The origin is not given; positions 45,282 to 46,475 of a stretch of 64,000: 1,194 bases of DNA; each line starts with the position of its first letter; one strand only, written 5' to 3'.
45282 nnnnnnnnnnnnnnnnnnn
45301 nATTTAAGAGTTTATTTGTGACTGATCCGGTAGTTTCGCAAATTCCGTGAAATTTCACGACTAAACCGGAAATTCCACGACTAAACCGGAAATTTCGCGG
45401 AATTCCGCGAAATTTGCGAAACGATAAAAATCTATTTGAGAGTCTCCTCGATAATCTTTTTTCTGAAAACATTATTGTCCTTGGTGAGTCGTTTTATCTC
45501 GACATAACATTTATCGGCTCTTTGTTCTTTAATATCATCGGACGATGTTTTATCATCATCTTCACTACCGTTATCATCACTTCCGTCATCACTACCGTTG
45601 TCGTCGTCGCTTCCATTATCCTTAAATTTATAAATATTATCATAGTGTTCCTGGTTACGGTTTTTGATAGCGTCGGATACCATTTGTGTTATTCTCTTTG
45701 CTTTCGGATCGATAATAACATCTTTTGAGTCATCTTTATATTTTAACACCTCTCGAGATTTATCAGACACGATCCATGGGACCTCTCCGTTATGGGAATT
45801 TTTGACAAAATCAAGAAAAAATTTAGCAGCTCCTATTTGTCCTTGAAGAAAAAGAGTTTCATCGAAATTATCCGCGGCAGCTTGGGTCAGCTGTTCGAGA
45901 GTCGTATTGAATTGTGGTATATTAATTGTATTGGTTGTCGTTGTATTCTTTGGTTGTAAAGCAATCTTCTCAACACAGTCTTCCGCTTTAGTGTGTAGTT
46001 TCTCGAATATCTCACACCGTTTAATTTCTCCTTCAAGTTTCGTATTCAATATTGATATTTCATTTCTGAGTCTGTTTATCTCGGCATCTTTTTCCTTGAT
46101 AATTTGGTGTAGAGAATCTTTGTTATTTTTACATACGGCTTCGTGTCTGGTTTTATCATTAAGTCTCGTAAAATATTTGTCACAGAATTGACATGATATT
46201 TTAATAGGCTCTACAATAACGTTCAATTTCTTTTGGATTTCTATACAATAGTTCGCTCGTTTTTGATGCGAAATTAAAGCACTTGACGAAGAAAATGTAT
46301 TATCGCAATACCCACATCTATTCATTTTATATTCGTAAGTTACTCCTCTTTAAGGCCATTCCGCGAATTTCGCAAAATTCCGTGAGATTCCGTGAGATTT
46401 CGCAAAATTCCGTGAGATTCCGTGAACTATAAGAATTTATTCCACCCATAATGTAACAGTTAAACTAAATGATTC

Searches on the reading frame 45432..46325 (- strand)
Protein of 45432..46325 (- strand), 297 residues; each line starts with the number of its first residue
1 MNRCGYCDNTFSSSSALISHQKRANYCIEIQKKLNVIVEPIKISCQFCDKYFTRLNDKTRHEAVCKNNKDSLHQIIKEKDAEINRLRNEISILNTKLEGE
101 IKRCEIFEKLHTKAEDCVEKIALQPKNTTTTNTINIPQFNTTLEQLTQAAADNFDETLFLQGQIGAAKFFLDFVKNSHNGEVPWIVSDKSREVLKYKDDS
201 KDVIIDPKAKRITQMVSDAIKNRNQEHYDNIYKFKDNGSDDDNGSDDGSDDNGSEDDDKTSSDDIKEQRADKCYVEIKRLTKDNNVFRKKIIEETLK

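Call 102: search_protein_families(library=pfam, proteins=[window:45432-46325:-], max_evalue=1)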
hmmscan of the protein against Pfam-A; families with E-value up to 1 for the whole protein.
window:45432-46325:- (297 aa): 12 families
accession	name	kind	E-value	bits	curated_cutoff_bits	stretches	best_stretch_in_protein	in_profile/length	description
PF00096.32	zf-C2H2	-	2.6e-06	28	25.2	2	3-23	2-22/23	Zinc finger, C2H2 type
PF13894.12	zf-C2H2_4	-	4.2e-05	24.3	27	1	3-23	2-22/24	C2H2-type zinc finger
PF12171.14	zf-C2H2_jaz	-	0.0005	20.6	22.6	2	44-62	3-21/27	Zinc-finger double-stranded RNA-binding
PF21928.1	XLF_CC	-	0.00072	19.8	27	1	62-97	17-52/53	XLF protein coiled-coil region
PF23612.1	zf-C2H2_ZN142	-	0.0073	16.6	27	1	4-23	3-22/27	ZN142 C2H2 zinc finger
PF02748.20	PyrI_C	-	0.014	15.6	23.4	0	33-54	23-45/48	Aspartate carbamoyltransferase regulatory chain, metal binding domain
PF11544.13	Spc42p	-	0.016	15.5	25.6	1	65-136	4-72/75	Spindle pole body component Spc42p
PF14661.11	HAUS6_N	-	0.024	14.7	26.4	1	58-124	152-218/233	HAUS augmin-like complex subunit 6 N-terminus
PF02892.21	zf-BED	-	0.03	14.8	20.6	1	1-21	16-39/44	BED zinc finger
PF13912.12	zf-C2H2_6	-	0.22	12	25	1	3-22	3-22/27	C2H2-type zinc finger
PF24071.1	Phage_zn_bind_3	-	0.66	10.3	27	0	4-27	18-40/46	Phage FDXHR zinc binding domain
PF12874.13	zf-met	-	0.83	10.5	21.2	0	44-58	2-16/25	Zinc-finger of C2H2 type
